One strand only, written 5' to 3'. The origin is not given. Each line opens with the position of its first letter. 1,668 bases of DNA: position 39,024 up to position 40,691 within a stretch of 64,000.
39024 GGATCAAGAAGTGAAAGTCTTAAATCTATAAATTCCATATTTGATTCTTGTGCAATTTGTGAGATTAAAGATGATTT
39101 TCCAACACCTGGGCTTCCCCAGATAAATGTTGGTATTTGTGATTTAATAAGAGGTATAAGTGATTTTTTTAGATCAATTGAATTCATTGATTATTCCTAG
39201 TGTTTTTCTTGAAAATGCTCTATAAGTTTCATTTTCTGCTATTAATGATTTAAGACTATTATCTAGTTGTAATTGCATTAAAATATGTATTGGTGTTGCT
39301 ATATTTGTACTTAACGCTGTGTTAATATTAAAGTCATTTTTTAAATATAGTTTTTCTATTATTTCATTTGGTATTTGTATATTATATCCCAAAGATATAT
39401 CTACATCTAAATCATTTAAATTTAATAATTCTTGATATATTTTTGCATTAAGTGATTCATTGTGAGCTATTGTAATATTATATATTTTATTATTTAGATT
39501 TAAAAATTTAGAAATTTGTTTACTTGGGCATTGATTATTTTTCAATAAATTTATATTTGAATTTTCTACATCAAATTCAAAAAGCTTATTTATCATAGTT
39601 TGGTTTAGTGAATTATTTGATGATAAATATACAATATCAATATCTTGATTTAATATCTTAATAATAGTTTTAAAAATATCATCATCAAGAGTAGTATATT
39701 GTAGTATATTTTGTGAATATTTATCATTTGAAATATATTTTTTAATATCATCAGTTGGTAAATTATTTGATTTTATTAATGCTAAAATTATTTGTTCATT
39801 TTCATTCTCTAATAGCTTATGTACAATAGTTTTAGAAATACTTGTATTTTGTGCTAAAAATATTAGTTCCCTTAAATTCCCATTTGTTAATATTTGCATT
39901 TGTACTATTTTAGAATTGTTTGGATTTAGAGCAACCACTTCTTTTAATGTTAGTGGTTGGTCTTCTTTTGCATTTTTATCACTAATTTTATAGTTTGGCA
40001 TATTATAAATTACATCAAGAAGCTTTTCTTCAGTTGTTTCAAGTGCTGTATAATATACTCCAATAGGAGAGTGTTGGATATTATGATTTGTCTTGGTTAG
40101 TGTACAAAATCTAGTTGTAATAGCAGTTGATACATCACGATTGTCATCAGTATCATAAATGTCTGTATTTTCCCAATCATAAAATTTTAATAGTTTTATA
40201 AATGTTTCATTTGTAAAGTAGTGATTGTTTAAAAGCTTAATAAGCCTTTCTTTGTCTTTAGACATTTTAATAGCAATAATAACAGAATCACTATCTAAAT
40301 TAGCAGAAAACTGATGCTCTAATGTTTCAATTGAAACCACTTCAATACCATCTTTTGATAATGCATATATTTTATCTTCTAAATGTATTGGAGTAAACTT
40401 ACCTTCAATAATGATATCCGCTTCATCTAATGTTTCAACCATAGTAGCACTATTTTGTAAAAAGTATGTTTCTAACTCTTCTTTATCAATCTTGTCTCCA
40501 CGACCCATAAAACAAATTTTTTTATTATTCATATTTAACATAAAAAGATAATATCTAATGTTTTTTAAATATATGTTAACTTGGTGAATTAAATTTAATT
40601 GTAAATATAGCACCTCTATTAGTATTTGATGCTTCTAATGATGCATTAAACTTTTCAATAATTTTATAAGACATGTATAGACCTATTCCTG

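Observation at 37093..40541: Translationally coupled triad: BRCT-like/LRV-repeat protein, MoxR-type AAA+ ATPase, VWA (DUF2201-like) protein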

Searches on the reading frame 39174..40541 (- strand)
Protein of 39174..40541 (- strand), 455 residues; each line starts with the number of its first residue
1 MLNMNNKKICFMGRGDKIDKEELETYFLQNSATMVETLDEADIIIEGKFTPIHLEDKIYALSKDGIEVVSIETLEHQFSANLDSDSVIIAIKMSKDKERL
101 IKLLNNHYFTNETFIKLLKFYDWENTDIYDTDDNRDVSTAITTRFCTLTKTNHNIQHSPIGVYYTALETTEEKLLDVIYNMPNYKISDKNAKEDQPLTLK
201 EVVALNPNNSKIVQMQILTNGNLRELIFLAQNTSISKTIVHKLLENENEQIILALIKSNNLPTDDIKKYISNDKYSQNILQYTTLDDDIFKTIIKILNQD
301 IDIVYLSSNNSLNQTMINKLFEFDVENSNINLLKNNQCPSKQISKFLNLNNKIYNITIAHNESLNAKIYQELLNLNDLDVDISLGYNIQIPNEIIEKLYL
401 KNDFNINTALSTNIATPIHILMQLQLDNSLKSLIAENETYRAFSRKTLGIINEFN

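Call 3: search_protein_families(library=pfam, proteins=[window:39174-40541:-], max_evalue=1)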
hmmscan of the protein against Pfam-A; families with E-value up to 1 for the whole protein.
window:39174-40541:- (455 aa): 0 families

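Call 4: search_protein_families(library=ncbifam, proteins=[window:39174-40541:-], max_evalue=1)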
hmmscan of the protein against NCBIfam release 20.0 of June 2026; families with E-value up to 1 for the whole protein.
window:39174-40541:- (455 aa): 0 families

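Call 5: find_homologous_proteins(query=window:39174-40541:-, max_evalue=0.001)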
Query window:39174-40541:- (455 aa): 129 proteins with E <= 0.001 among 8000 candidates; the best 120 are listed.
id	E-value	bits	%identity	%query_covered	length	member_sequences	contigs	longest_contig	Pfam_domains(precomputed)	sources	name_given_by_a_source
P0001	1.8e-284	961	100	100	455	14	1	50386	-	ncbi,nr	ncbi:MAG: hypothetical protein HOB89_00955 [Campylobacteraceae bacterium]|nr:hypothetical protein [C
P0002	1.2e-154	533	57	100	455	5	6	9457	-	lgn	-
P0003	1.2e-153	530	56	100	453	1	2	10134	-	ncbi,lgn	-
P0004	1.7e-153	530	56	99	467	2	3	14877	-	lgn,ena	-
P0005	9.9e-153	527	57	100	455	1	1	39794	-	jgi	jgi:hypothetical protein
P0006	1.0e-150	520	56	100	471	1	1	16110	-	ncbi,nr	ncbi:MAG: hypothetical protein U9Q33_06585 [Campylobacterota bacterium]|nr:hypothetical protein [Cam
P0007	2.5e-150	519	56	100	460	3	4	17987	-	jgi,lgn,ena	-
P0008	3.5e-150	519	57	99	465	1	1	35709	-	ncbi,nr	ncbi:MAG: hypothetical protein U9R37_03245 [Campylobacterota bacterium]|nr:hypothetical protein [Cam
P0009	2.1e-149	516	55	100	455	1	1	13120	-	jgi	jgi:hypothetical protein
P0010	5.0e-149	515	55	99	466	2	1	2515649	-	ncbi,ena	-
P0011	3.0e-148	512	53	99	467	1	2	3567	-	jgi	-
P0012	2.8e-147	509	54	100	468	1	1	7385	-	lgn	-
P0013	2.0e-146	506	53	100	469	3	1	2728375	-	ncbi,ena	-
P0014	3.0e-146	506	55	99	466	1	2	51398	-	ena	-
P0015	1.6e-145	503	55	99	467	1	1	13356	-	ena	-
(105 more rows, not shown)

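Call 6: search_protein_families(library=padloc, proteins=[window:39174-40541:-], max_evalue=1)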
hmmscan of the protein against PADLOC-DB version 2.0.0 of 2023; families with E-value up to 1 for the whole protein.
window:39174-40541:- (455 aa): 0 families

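Call 8: find_related_loci(query=A1, collection=genome_contigs, flank=6000)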
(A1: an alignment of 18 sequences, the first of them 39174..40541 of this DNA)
Query A1 (455 aa) in genome_contigs; peptide patterns used: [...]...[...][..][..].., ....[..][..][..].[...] (x = any residue, [..] = any of these).
107 stretches matched a pattern; 43 encode a relative of the query (tblastn E <= 1e-3); 41 distinct loci.
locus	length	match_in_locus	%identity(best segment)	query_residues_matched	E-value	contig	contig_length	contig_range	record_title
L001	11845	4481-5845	56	1-455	1e-161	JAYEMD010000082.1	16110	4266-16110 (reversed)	MAG: Campylobacterota bacterium isolate MAG090 MAG090_82, whole genome shotgun sequence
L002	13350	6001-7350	57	1-451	1e-161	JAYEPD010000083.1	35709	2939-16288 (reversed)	MAG: Campylobacterota bacterium isolate MAG011 MAG011_83, whole genome shotgun sequence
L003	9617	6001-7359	56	1-453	4e-158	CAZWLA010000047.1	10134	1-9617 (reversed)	MAG TPA_asm: uncultured Arcobacteraceae bacterium isolate SRP167671_co2_230 genome assembly, contig: NODE_8449_length_10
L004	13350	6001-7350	56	2-451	9e-158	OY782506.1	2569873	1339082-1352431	MAG: Arcobacteraceae bacterium isolate 46883acb-a361-43ba-a1df-3f0e2b68257b genome assembly, chromosome: 1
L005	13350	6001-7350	55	2-451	2e-157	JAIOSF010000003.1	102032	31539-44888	MAG: Arcobacteraceae bacterium isolate SMBSF37 bin_11_k127_463248, whole genome shotgun sequence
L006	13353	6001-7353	56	2-453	9e-157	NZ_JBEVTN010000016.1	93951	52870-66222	Arcobacter sp. s6 NODE_16_length_93951_cov_148.260562, whole genome shotgun sequence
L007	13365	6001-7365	53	1-455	7e-156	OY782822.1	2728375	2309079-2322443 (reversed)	MAG: Arcobacteraceae bacterium isolate 75fe3c80-3cc0-4080-9318-41160763da2f genome assembly, chromosome: 1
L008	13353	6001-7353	55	2-453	2e-155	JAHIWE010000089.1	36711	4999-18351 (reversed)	MAG: bacterium isolate MM_PW_MetaG.mb.22 MM_PW_MetaG.mb.22_k141_418509, whole genome shotgun sequence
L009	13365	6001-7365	53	1-455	4e-155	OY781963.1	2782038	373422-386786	MAG: Arcobacteraceae bacterium isolate 71d67385-9353-412f-8d24-32561d467f9a genome assembly, chromosome: 1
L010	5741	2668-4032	55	1-455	3e-155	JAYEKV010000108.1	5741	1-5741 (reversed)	MAG: Campylobacterota bacterium isolate MAG128 MAG128_108, whole genome shotgun sequence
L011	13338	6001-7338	54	6-451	3e-153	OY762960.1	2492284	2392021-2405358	MAG: Arcobacteraceae bacterium isolate f33866f8-d3cc-4bf7-8e2e-a963cda25b03 genome assembly, chromosome: 1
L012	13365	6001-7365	52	1-455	4e-152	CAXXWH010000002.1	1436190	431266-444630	MAG: Arcobacteraceae bacterium isolate d6877105-9270-4983-b0c3-e7158424d13a genome assembly, contig: contig_2, whole gen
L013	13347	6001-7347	55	2-451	2e-151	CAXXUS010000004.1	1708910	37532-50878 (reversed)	MAG: Arcobacteraceae bacterium isolate 14eb39f1-fa00-480d-8321-37262f8b6e2f genome assembly, contig: contig_4, whole gen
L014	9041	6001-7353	53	2-453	3e-151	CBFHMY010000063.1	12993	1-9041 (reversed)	MAG: uncultured Aliarcobacter sp. isolate AGTU_21_bin_29_indstr genome assembly, contig: AGTU_21_bin_29_indstr_c63, whol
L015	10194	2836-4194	54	1-453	9e-151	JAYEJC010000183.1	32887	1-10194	MAG: Campylobacterota bacterium isolate MAG174 MAG174_183, whole genome shotgun sequence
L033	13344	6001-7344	25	3-449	1e-49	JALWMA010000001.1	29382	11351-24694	MAG: Campylobacterales bacterium isolate M17_metabat2_scaf2bin.091 M17_NODE_1015_length_29382_cov_40.777987, whole genom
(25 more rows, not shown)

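Call 13: search_solved_structures(query=A1, max_evalue=10, show_alignments=2)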
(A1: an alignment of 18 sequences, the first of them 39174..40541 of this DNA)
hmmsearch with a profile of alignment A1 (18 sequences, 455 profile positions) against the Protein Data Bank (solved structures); distinct sequences matched with E-value up to 10: 0.
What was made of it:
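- Tried and rejected: A profile of 18 homologues against PDB sequences found nothing even at E = 10 (call 13).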

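Call 22: find_homologous_proteins(query=L033:6001-7344:+, max_evalue=0.001)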
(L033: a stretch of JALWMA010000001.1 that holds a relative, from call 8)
Query L033:6001-7344:+ (448 aa): 40 proteins with E <= 0.001 among 8000 candidates.
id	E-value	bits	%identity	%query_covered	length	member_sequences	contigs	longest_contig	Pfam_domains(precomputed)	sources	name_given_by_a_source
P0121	5.3e-290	979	99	100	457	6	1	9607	-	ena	-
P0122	4.4e-264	894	90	100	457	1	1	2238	-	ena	-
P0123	8.8e-260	880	89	100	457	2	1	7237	-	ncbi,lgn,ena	-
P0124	3.0e-189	647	67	100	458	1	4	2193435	PF01816.24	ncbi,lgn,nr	ncbi:leucine rich repeat variant [Hydrogenimonas sp.]|nr:leucine rich repeat variant [Hydrogenimonas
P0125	3.0e-183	628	63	100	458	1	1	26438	PF25591.2,PF10098.15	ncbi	-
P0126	7.3e-183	626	65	100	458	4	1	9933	PF10098.15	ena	-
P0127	1.5e-173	596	62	99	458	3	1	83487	-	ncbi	-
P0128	1.0e-168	580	60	100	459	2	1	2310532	PF25591.2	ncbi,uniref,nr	ncbi:hypothetical protein HCR_15780 [Hydrogenimonas cancrithermarum]|uniref:Leucine rich repeat vari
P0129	1.9e-167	576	60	100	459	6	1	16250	PF01816.24,PF25591.2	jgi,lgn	-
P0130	3.0e-166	572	59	100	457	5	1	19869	PF25591.2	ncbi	-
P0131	3.3e-161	555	58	100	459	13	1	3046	PF01816.24,PF25591.2,PF10098.15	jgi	-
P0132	1.8e-159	549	56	100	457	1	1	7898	PF25591.2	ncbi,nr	ncbi:MAG: hypothetical protein L3J42_01650 [Hydrogenimonas sp.]|nr:hypothetical protein [Hydrogenimo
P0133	3.3e-159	548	57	100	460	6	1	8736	PF25591.2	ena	-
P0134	1.7e-156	540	58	99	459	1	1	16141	PF01816.24,PF25591.2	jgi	jgi:hypothetical protein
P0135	1.0e-155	537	58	100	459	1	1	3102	PF01816.24,PF25591.2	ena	-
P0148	3.2e-140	486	53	100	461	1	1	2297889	PF01816.24,PF25591.2,PF10098.15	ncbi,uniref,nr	ncbi:hypothetical protein [Hydrogenimonas urashimensis]|uniref:hypothetical protein n=1 Tax=Hydrogen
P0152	1.4e-42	164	30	100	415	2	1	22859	PF25591.2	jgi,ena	-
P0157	4.3e-37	146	27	98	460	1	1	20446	-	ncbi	ncbi:MAG: hypothetical protein ABXS91_08880 [Sulfurimonas sp.]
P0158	3.0e-31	127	25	100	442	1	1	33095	-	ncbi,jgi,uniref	ncbi:Leucine rich repeat variant [hydrothermal vent metagenome]|uniref:Leucine rich repeat variant n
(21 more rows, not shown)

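Call 24: search_protein_representatives(alignment_id=A1)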
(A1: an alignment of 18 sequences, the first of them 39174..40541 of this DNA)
Query: 18 sequences, 455 profile positions. Proteins with E-value up to 0.001 (for the whole library): 3726; up to 1e-10: 1026; up to 1e-30: 123. The best 150 are listed.
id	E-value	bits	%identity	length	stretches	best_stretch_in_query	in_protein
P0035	7.8e-203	690.8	-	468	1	1-454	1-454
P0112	5.9e-174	595.6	-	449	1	1-450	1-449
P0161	6.0e-164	562.6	-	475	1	3-450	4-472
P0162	3.3e-123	428.3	-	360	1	1-357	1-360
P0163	1.1e-111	390.3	-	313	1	91-393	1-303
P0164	1.9e-98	346.7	-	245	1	2-243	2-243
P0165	2.9e-94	332.9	-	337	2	1-213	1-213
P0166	9.8e-71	255.4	-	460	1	4-450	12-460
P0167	1.6e-70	254.6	-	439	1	13-450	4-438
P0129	3.6e-69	250.2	-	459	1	2-449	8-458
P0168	1.1e-68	248.7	-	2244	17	321-427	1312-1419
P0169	6.2e-68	246.1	-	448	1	3-449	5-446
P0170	2.6e-67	244.1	-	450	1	4-445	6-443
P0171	4.3e-65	236.8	-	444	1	2-449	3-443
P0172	5.9e-64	233.0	-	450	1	5-450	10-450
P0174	3.9e-62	227.0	-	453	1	3-450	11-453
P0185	6.3e-60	219.7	-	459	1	2-449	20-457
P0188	2.6e-58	214.4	-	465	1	8-453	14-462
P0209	1.0e-48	182.8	-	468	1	5-441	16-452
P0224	2.1e-44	168.6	-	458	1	5-450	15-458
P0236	2.0e-41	158.7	-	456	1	11-450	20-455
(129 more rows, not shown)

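Call 26: search_protein_families(library=pfam, proteins=[P0124, P0131, P0148, P0152, P0157, P0158, P0166, P0169, P0188], max_evalue=0.1)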
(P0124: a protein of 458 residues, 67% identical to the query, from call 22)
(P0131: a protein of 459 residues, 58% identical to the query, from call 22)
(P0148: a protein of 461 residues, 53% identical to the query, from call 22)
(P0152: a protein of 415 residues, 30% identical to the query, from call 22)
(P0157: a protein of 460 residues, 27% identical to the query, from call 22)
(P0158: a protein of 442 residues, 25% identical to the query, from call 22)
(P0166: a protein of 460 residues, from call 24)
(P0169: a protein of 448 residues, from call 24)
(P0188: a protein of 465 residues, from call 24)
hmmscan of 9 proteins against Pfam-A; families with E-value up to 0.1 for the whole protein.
P0124 (458 aa): 3 families
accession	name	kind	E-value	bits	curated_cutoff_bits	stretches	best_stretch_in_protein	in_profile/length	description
PF01816.23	LRV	-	7e-08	32.8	21.6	0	412-430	1-19/26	Leucine rich repeat variant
PF25591.1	LRV_2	-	4.7e-05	23.7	27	0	391-425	5-38/61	Leucine Rich Repeat Variant domain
PF10098.14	DUF2336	-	0.00016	21.7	34.6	0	217-268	12-63/262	Uncharacterised protein conserved in bacteria (DUF2336)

P0131 (459 aa): 3 families
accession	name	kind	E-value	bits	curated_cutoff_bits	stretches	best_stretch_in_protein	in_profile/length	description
PF01816.23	LRV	-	3.9e-07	30.5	21.6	0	414-437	2-25/26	Leucine rich repeat variant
PF25591.1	LRV_2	-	2.5e-06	27.8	27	1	366-396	30-60/61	Leucine Rich Repeat Variant domain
PF10098.14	DUF2336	-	5.1e-06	26.6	34.6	1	291-411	8-133/262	Uncharacterised protein conserved in bacteria (DUF2336)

P0148 (461 aa): 4 families
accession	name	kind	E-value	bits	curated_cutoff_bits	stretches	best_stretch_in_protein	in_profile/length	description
PF25591.1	LRV_2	-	1.6e-10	41.2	27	2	239-292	7-59/61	Leucine Rich Repeat Variant domain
PF01816.23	LRV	-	3e-07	30.8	21.6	0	260-280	3-23/26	Leucine rich repeat variant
PF10098.14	DUF2336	-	1.5e-05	25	34.6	1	296-422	12-143/262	Uncharacterised protein conserved in bacteria (DUF2336)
PF17893.6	Cas9_b_hairpin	-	0.056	13.6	25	0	177-195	27-45/90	CRISPR-associated endonuclease Cas9 beta-hairpin domain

P0152 (415 aa): 2 families
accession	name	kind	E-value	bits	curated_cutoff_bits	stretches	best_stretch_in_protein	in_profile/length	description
PF25591.1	LRV_2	-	7.1e-07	29.6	27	1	319-375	3-60/61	Leucine Rich Repeat Variant domain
PF10098.14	DUF2336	-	0.0019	18.1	34.6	0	337-377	23-63/262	Uncharacterised protein conserved in bacteria (DUF2336)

P0157 (460 aa): 3 families
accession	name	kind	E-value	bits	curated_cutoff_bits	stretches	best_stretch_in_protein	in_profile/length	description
PF25591.1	LRV_2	-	0.003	17.9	27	0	235-275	6-45/61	Leucine Rich Repeat Variant domain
PF07030.17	Phage_Mu_Gp36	-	0.0055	17.3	24.7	1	202-261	13-76/124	Bacteriophage Mu, Gp36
PF01816.23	LRV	-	0.013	16.3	21.6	0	393-407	7-21/26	Leucine rich repeat variant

P0158 (442 aa): 0 families

P0166 (460 aa): 3 families
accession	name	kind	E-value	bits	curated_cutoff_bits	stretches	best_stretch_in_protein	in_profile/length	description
PF00533.33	BRCT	-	5.2e-06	27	21.3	1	13-57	7-50/78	BRCA1 C Terminus (BRCT) domain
PF25591.1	LRV_2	-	0.00044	20.6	27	0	341-396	4-59/61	Leucine Rich Repeat Variant domain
PF00476.26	DNA_pol_A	-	0.031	13.7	34.3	0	379-448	12-83/381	DNA polymerase family A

P0169 (448 aa): 3 families
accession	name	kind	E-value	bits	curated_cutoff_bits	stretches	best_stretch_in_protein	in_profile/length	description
PF25591.1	LRV_2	-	4.5e-06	27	27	1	357-408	7-59/61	Leucine Rich Repeat Variant domain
PF10098.14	DUF2336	-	6e-05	23.1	34.6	1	209-268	9-68/262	Uncharacterised protein conserved in bacteria (DUF2336)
PF01816.23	LRV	-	8.5e-05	23.1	21.6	0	400-420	1-21/26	Leucine rich repeat variant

P0188 (465 aa): 1 family
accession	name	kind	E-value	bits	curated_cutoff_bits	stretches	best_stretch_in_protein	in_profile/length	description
PF25591.1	LRV_2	-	0.021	15.2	27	0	367-406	7-45/61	Leucine Rich Repeat Variant domain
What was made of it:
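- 40296..40541 (-): BRCT domain (residues 1-82). Homologue P0166 scores 27 bits on Pfam BRCT against a cut-off of 21.3 (call 26).
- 39201..39947 (-): About 9-10 LRV-type repeats of 26 residues (residues 199-447). Pfam LRV and LRV_2 score above cut-off in homologues P0124, P0131 and P0148 (call 26).
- On BRCT domain: The full-length homologue P0166 scores 27 bits against a cut-off of 21.3 (call 26).
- On LRV (leucine-rich repeat variant) repeats: Homologues score above cut-off on Pfam LRV (30.5-32.8 bits against 21.6) and LRV_2 (41.2 against 27) (call 26).
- Checked: Homologues score above the Pfam cut-offs for BRCT, LRV and LRV_2 (call 26).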

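Call 37: predict_structure(alignment_id=A2)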
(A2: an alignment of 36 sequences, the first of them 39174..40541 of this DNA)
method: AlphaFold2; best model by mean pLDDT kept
length: 455 residues; sequences in the alignment: 36
mean_pLDDT: 90.0   pTM: 0.76
mean pLDDT of the five models: 90.0, 89.9, 89.4, 88.5, 88.1
residues with pLDDT >= 90: 293; 70-90: 154; 50-70: 3; < 50: 5
segments of 3 or more residues with pLDDT < 50: 451-455
pLDDT, mean of each block of 10 residues (from residue 1): 83 78 82 87 86 87 89 83 75 79 86 91 87 92 89 82 94 96 89 90 96 95 96 93 94 95 89 92 93 89 95 97 96 96 95 97 95 96 96 97 97 96 94 92 79 39
secondary structure, 60 per line:
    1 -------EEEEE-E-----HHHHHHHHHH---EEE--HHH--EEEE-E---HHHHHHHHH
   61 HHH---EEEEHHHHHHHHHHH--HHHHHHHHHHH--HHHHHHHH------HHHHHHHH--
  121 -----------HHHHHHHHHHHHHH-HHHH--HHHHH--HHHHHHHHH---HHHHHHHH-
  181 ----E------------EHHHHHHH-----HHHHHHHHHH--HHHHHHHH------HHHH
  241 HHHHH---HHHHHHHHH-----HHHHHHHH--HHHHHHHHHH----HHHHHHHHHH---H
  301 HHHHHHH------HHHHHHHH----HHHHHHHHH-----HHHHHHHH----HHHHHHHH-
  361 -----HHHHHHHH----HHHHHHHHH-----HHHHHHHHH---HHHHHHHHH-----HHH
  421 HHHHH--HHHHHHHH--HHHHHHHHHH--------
elements in order: E8-12 H20-29 E33-35 E43-46 H52-63 E67-70 H71-81 H84-94 H97-104 H111-118 H132-145 H147-150 H153-157 H160-168 H172-179 H199-205 H211-220 H223-230 H237-245 H249-257 H263-270 H273-282 H287-296 H300-307 H314-321 H326-334 H340-347 H352-359 H366-373 H378-386 H392-400 H404-412 H418-425 H428-435 H438-447
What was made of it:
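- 39174..40541 (-): Protein 1 (455 aa): BRCT + conserved helical domain + LRV-repeat solenoid. AlphaFold pLDDT 90, pTM 0.76 (call 37).
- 39201..39947 (-): The model shows 22 helices between residues 199 and 447 (call 37).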

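Call 40: fold_search(model_id=the predicted structure, library=pdb)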
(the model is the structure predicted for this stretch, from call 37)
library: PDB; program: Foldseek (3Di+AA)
matches with E <= 10: 578; with E <= 0.001: 0
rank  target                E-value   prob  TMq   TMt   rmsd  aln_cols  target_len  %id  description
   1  5xzx_A                5.7e-03  0.93  0.18  0.20  18.2       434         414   12  Crystal structure of importin-alpha3 bound to the nuclear localization signal of Ran-binding protein 3 (released 2017-08-09)
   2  6mjl_B                6.2e-03  0.91  0.18  0.19  17.9       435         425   10  Crystal structure of ChREBP NLS peptide bound to importin alpha. (released 2019-09-25)
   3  6n85_B                1.0e-02  0.47  0.12  0.13  17.1       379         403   10  Resistance to inhibitors of cholinesterase 8A (Ric8A) protein in complex with MBP-tagged transducin-alpha residues 327 (released 2019-07-10)
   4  7jjl_A                1.5e-02  0.75  0.17  0.18  17.3       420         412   11  Crystal structure of Importin Alpha 3 in complex with human LSD1 NLS (released 2020-08-05)
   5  9mf5_A                1.9e-02  0.93  0.23  0.20  15.3       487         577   14  CryoEM structure of the Protein Phosphatase 2A (Abeta-B56gamma-Calpha) holoenzyme complex (released 2025-07-09)
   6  8twe_A                2.0e-02  0.85  0.21  0.23  14.7       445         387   10  Cryo-EM structure of the PP2A:B55-FAM122A complex, B55 body (released 2023-11-01)
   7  2ie3_A                2.3e-02  0.93  0.26  0.22  16.3       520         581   11  Structure of the Protein Phosphatase 2A Core Enzyme Bound to Tumor-inducing Toxins (released 2006-11-07)
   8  7u1a_A                2.6e-02  0.35  0.14  0.10  27.8       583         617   11  RFC:PCNA bound to dsDNA with a ssDNA gap of six nucleotides (released 2022-07-06)
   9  1lrv                  3.6e-02  1.00  0.27  0.45   8.0       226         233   11  A LEUCINE-RICH REPEAT VARIANT WITH A NOVEL REPETITIVE PROTEIN STRUCTURAL MOTIF (released 1997-03-12)
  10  7qlr_C                4.0e-02  0.41  0.14  0.12  21.7       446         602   15  Receptor-binding protein of Clostridium difficile phage CDHS-1 (released 2022-12-28)
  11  4eva_A                4.3e-02  0.69  0.20  0.19  20.5       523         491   11  Crystal Structure of Mouse Catenin beta-59 in 5.6M urea (released 2013-05-01)
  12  7nsc_E                4.3e-02  0.60  0.18  0.15  18.2       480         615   14  Substrate receptor scaffolding module of human CTLH E3 ubiquitin ligase (released 2021-05-05)
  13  7pks_p                4.7e-02  0.82  0.22  0.19  16.9       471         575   11  Structural basis of Integrator-mediated transcription regulation (released 2021-12-08)
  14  6nod_A                5.4e-02  0.57  0.18  0.21  16.0       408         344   10  Crystal structure of C. elegans PUF-8 in complex with RNA (released 2019-01-30)
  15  5frp_A                6.1e-02  0.60  0.21  0.16  20.6       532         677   13  Structure of the Pds5-Scc1 complex and implications for cohesin function (released 2016-03-02)
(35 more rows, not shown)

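Call 41: find_encoding_contigs(protein=P0157, flank=7000, max_places=1)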
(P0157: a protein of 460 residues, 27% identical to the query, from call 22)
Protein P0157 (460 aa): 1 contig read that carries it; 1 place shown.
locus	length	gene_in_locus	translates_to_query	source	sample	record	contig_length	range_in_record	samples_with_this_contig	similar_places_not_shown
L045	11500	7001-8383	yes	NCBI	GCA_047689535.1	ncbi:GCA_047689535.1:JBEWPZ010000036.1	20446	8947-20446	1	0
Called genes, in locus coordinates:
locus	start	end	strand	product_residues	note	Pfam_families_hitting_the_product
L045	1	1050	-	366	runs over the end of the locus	PF03480:DctP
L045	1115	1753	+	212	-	PF13489:Methyltransf_23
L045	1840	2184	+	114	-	-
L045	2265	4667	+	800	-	PF20437:LonC_helical, PF13654:AAA_32, PF20436:LonB_AAA-LID, PF05362:Lon_C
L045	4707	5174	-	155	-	PF02635:DsrE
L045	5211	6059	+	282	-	PF02146:SIR2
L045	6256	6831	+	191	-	-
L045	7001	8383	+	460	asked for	-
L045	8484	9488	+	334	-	PF00158:Sigma54_activat (faint), PF07726:AAA_3, PF07728:AAA_5 (weak)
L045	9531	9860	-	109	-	-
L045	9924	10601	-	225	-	PF00376:MerR (weak), PF13411:MerR_1, PF28507:Rv1828_C (weak)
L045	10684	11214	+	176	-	PF02627:CMD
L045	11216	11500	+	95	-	?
